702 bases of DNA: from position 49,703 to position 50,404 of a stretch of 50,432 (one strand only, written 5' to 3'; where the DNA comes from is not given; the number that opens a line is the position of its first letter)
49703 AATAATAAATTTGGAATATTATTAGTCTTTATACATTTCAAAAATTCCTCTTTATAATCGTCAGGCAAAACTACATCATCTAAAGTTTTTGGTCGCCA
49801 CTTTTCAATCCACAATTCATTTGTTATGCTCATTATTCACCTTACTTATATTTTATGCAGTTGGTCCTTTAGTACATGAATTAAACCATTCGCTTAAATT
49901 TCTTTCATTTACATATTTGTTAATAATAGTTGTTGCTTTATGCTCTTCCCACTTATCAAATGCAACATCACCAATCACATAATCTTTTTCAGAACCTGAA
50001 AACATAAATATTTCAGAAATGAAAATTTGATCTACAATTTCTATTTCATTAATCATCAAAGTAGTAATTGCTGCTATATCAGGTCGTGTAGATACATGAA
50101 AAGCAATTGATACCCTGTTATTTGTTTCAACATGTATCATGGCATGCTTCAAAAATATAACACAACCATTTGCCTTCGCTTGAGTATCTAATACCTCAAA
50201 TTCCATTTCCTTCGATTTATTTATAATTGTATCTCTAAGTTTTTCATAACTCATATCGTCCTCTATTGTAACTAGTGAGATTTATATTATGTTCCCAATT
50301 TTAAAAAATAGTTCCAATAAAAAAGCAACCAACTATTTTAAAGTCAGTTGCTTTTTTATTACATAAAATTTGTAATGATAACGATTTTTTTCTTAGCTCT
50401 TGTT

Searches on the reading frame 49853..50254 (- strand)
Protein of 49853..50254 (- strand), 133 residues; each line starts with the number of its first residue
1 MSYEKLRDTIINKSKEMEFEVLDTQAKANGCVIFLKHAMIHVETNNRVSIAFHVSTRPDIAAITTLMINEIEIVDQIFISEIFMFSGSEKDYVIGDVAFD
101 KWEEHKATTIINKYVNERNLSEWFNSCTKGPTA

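Call 49: find_encoding_contigs(protein=window:49853-50254:-, flank=10000, max_places=6)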
Protein window:49853-50254:- (133 aa): 9 contigs read that carry it; 6 places shown.
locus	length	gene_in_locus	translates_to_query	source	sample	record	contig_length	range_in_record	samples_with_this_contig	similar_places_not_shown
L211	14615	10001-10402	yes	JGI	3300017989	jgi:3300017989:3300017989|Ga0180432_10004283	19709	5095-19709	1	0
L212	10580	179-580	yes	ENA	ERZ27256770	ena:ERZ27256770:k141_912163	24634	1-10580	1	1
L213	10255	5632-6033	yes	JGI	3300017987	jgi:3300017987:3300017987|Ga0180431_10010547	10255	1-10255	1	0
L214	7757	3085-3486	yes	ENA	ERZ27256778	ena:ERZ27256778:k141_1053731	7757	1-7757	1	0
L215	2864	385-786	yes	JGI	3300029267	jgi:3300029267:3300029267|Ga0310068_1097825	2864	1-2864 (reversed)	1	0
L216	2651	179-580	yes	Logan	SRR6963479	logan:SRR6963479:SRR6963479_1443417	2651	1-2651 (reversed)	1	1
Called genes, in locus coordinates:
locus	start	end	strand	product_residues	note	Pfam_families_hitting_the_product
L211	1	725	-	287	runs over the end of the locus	PF01541:GIY-YIG, PF07460:NUMOD3 (faint)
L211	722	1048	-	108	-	-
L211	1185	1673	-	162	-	-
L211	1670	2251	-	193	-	PF00293:NUDIX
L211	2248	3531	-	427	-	-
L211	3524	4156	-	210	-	-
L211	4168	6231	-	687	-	-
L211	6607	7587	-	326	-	-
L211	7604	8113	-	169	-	-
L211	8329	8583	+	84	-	-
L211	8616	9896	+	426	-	PF05970:PIF1, PF00580:UvrD-helicase (weak), PF13604:AAA_30, PF01443:Viral_helicase1 (faint), PF13245:AAA_19, PF13538:UvrD_C_2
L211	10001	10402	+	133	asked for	-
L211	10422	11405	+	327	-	PF03215:Rad17 (weak), PF13173:AAA_14 (faint), PF00004:AAA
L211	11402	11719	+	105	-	PF00684:DnaJ_CXXCXGXG (faint)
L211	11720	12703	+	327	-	-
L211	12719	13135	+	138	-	-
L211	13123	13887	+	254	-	-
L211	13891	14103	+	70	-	-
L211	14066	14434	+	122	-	-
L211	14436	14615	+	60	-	?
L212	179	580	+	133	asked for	-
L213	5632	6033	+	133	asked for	-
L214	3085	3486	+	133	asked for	-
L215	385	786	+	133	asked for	-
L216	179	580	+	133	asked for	-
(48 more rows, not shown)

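Call 89: find_related_loci(query=L211:4168-6231:-, collection=viral_contigs, flank=10000)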
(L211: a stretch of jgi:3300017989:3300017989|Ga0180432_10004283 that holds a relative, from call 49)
Query L211:4168-6231:- (687 aa) in viral_contigs; peptide patterns used: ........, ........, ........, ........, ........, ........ (x = any residue, [..] = any of these).
3 stretches matched a pattern, but none encodes a relative of the query by tblastn (E <= 1e-3).

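Call 101: search_protein_families(library=ncbifam, max_evalue=0.001, proteins=[L211:1670-2251:-])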
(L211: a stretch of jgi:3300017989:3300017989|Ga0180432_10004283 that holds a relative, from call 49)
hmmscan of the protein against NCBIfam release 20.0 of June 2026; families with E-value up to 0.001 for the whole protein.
L211:1670-2251:- (193 aa): 8 families
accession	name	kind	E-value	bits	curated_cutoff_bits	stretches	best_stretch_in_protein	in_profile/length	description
TIGR00586.1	mutt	equivalog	1.1e-09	38.3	97.9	1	22-136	5-108/129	8-oxo-dGTP diphosphatase MutT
NF008044.0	PRK10776.1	equivalog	2e-08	34.2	148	1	22-154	4-124/130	8-oxo-dGTP diphosphatase MutT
NF006530.0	PRK08999.1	equivalog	3.3e-07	29.7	245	1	21-161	5-133/315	Nudix family hydrolase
NF006961.0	PRK09438.1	equivalog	4.1e-06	26.3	103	1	38-143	20-133/151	dihydroneopterin triphosphate diphosphatase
TIGR02705.1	nudix_YtkD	equivalog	2.4e-05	23.9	154.4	1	50-151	42-130/156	RNA deprotection pyrophosphohydrolase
NF052459.1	OxoGTPPhMutT1Mycb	equivalog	0.0002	20.5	475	1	24-136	3-106/292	8-oxo-(d)GTP phosphatase MutT1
NF041652.1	Nud_hyd_Dein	equivalog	0.00043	20.5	200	1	17-135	8-123/152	Nudix hydrolase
NF008736.0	PRK11762.1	equivalog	0.00084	18.9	169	0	37-96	58-115/186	ADP compounds hydrolase NudE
